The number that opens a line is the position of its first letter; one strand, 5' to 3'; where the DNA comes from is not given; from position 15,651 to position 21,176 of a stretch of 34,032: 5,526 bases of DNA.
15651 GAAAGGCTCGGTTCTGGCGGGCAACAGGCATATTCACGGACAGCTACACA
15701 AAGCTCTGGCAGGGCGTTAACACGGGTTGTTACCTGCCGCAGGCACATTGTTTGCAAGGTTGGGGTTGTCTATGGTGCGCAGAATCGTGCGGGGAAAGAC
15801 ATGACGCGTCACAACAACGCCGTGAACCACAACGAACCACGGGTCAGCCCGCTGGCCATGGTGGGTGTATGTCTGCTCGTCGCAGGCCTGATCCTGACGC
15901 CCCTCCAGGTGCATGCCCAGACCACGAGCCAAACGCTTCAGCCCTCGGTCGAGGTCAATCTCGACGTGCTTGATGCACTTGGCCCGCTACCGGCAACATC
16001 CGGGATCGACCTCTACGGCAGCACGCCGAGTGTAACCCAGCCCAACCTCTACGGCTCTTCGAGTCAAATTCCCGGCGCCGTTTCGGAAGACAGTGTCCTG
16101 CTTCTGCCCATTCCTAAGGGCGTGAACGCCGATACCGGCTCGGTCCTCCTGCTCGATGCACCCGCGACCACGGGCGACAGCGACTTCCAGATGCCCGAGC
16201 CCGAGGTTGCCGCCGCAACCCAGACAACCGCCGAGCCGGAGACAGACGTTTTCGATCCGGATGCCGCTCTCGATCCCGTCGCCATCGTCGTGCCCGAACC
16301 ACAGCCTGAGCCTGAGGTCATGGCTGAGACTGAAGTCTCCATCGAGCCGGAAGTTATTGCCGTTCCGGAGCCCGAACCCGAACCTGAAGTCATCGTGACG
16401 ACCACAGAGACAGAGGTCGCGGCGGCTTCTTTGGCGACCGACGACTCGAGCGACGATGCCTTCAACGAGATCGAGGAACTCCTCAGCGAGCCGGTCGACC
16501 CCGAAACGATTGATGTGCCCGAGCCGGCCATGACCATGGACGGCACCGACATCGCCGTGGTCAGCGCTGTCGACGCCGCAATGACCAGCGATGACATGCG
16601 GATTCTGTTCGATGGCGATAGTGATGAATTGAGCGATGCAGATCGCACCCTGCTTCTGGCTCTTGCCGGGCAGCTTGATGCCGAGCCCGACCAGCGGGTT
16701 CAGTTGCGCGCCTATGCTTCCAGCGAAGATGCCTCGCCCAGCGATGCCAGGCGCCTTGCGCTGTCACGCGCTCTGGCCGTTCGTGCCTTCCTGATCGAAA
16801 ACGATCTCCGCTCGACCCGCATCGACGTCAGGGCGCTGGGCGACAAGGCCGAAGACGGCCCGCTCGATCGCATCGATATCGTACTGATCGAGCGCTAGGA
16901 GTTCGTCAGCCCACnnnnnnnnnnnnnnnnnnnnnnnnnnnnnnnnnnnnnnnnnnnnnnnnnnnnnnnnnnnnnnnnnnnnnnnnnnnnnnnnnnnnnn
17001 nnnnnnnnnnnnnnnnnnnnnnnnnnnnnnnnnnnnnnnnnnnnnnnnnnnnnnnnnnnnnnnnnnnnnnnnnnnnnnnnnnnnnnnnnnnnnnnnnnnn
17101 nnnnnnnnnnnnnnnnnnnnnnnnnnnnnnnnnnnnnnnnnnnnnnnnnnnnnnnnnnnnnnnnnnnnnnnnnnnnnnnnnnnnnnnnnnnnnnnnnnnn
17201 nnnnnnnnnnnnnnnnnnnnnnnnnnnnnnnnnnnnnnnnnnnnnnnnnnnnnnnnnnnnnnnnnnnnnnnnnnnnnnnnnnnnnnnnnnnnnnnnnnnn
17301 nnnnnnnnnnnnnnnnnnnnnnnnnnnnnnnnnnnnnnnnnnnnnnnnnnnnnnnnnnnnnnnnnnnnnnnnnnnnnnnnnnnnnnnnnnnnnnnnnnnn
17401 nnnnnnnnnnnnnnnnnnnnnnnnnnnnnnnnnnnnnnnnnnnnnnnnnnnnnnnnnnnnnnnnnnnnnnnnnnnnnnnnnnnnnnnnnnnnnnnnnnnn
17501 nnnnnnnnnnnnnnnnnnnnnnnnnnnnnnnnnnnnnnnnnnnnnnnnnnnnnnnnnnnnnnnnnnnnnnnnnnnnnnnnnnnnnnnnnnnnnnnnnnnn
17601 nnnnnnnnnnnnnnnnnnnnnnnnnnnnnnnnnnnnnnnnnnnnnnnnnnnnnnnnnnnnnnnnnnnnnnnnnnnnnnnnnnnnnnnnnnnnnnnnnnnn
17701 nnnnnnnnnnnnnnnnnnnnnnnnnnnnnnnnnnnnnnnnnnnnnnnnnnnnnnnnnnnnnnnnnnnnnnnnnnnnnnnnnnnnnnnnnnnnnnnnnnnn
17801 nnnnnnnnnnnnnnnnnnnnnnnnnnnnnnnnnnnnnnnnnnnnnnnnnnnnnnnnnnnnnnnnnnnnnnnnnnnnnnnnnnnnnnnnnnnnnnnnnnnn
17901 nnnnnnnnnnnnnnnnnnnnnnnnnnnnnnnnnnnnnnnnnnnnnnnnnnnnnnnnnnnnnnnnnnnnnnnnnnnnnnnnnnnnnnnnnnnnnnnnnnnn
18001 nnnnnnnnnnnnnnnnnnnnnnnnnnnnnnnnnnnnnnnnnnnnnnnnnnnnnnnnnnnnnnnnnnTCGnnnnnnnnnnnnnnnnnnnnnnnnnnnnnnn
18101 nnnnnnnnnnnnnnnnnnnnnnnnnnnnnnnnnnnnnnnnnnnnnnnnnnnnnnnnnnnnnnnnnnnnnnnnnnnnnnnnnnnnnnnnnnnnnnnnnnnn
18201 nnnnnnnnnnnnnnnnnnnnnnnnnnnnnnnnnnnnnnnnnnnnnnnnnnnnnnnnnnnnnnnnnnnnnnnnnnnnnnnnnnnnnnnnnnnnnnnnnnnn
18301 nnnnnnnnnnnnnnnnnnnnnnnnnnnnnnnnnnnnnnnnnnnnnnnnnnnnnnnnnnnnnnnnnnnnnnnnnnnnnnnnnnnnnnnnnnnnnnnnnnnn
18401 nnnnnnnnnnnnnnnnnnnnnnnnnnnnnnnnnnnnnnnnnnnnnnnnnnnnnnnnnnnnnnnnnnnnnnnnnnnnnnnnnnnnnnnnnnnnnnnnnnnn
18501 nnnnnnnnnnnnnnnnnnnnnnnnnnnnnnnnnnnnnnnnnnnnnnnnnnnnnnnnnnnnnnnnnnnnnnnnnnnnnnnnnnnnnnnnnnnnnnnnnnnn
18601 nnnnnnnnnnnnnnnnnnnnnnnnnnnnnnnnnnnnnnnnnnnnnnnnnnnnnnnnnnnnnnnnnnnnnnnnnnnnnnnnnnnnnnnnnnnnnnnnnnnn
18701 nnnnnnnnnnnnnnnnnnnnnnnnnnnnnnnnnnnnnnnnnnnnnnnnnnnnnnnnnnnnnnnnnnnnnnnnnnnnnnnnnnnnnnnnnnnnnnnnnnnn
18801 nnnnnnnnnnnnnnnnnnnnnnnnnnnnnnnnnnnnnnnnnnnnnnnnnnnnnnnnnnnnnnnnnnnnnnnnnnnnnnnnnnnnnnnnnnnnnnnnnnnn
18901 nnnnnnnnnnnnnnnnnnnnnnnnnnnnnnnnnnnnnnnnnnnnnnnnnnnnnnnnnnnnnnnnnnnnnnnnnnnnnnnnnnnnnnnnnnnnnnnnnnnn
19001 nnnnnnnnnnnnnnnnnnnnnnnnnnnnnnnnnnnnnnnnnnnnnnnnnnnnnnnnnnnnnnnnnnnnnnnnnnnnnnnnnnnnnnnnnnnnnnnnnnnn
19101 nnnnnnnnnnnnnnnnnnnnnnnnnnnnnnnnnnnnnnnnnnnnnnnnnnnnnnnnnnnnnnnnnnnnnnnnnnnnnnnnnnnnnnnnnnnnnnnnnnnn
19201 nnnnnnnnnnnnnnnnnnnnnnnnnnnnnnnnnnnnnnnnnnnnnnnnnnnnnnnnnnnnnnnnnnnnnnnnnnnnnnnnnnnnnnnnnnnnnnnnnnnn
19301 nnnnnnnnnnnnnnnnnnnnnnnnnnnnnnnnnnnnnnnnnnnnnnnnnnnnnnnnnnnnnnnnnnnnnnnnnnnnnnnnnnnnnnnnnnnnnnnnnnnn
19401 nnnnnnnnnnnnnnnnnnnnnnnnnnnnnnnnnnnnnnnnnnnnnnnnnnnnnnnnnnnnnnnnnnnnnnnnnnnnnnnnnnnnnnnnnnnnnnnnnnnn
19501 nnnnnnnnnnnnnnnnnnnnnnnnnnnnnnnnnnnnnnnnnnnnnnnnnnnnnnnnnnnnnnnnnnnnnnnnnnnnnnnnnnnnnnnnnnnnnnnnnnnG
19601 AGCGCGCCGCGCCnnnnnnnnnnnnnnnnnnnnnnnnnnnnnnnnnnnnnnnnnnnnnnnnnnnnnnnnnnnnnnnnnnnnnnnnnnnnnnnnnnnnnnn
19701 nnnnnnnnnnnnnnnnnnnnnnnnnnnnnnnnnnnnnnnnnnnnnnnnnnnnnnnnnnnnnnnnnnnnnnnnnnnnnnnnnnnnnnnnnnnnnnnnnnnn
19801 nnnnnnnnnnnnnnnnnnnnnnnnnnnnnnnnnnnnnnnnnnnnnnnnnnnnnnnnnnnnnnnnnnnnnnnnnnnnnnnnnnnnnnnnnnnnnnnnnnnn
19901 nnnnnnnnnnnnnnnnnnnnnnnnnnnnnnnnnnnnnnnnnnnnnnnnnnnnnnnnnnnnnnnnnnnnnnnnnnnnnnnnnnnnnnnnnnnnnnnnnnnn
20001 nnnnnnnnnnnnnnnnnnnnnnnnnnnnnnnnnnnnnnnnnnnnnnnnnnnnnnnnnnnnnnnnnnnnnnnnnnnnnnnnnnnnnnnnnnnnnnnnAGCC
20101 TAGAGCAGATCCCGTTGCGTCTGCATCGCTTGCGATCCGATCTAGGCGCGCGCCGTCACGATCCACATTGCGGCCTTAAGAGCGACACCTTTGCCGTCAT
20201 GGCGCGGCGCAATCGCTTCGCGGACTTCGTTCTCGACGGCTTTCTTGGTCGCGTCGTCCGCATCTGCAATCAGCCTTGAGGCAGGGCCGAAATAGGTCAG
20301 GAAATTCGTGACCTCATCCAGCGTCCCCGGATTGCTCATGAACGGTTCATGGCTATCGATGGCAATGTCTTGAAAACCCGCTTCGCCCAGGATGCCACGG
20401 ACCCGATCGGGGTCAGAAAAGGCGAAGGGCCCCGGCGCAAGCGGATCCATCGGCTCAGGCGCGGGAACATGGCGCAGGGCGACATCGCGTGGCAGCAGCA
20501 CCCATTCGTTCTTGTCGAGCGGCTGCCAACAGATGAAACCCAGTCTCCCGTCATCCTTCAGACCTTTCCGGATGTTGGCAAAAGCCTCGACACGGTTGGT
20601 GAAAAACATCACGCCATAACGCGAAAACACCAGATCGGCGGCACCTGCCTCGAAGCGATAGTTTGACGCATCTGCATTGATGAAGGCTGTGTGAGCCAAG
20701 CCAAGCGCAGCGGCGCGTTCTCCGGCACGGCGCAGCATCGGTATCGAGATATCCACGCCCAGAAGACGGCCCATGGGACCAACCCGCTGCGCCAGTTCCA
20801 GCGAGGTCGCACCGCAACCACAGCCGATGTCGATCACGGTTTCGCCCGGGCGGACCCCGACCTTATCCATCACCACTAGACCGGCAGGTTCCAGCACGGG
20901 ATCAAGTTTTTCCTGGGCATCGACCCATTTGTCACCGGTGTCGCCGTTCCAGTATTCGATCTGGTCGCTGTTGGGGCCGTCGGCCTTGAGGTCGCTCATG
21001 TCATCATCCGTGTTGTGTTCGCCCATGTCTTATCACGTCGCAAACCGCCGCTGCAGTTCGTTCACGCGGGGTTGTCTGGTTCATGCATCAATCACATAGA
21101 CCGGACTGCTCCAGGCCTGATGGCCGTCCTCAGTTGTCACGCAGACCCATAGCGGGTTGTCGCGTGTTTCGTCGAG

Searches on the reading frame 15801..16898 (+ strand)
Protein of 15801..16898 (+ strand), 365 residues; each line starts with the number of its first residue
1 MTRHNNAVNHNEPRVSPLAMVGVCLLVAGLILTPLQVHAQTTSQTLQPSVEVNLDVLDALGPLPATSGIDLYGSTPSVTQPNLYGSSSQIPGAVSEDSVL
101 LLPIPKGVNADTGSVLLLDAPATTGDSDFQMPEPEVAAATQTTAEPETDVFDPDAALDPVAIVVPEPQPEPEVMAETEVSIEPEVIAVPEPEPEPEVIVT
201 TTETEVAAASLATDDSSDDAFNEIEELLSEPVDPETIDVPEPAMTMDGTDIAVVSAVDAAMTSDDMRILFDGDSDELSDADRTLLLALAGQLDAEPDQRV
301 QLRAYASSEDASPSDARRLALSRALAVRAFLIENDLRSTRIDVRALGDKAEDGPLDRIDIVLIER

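Call 76: search_protein_families(library=pfam, proteins=[window:15801-16898:+], max_evalue=0.001)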
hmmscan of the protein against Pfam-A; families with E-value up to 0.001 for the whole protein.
window:15801-16898:+ (365 aa): 1 family
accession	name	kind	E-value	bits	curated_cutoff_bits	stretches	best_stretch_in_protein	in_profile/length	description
PF00691.25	OmpA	-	4.6e-10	40.2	27.2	1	269-349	1-82/98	OmpA family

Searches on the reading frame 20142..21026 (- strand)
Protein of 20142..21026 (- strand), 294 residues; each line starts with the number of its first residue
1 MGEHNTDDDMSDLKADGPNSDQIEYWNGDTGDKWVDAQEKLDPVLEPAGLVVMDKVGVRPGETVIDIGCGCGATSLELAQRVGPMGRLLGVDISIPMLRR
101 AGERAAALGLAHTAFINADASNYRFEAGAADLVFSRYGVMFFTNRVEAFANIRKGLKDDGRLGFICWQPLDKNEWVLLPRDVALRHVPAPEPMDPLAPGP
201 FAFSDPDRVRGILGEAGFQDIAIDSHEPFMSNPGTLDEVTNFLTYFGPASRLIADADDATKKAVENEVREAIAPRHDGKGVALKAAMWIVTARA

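Call 76: search_protein_families(library=pfam, proteins=[window:20142-21026:-], max_evalue=0.001)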
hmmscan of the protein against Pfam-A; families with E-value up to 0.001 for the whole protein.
window:20142-21026:- (294 aa): 10 families
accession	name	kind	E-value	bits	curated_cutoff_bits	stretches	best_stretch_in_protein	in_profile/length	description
PF13649.12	Methyltransf_25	-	1.3e-18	67.9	27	1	64-160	1-97/97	Methyltransferase domain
PF13847.12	Methyltransf_31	-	2.1e-17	63.6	27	1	60-162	3-107/145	Methyltransferase domain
PF08241.18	Methyltransf_11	-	9.5e-16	58.7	21.2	1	65-162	1-93/95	Methyltransferase domain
PF01209.24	Ubie_methyltran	-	2e-15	57.2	20.1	1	52-163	39-150/233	ubiE/COQ5 methyltransferase family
PF08242.18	Methyltransf_12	-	9e-12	46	30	1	65-162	1-98/98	Methyltransferase domain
PF13489.12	Methyltransf_23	-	1.9e-07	31.4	27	1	60-221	22-162/164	Methyltransferase domain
PF02353.26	CMAS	-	5e-06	26.5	27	1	52-135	54-133/273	Mycolic acid cyclopropane synthetase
PF01135.25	PCMT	-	6.3e-05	23.3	20.3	1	52-120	65-133/210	Protein-L-isoaspartate(D-aspartate) O-methyltransferase (PCMT)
PF02390.23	Methyltransf_4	-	0.00016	21.6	24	1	63-122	4-62/173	Putative methyltransferase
PF05175.20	MTS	-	0.00069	19.7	23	0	55-123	26-93/170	Methyltransferase small domain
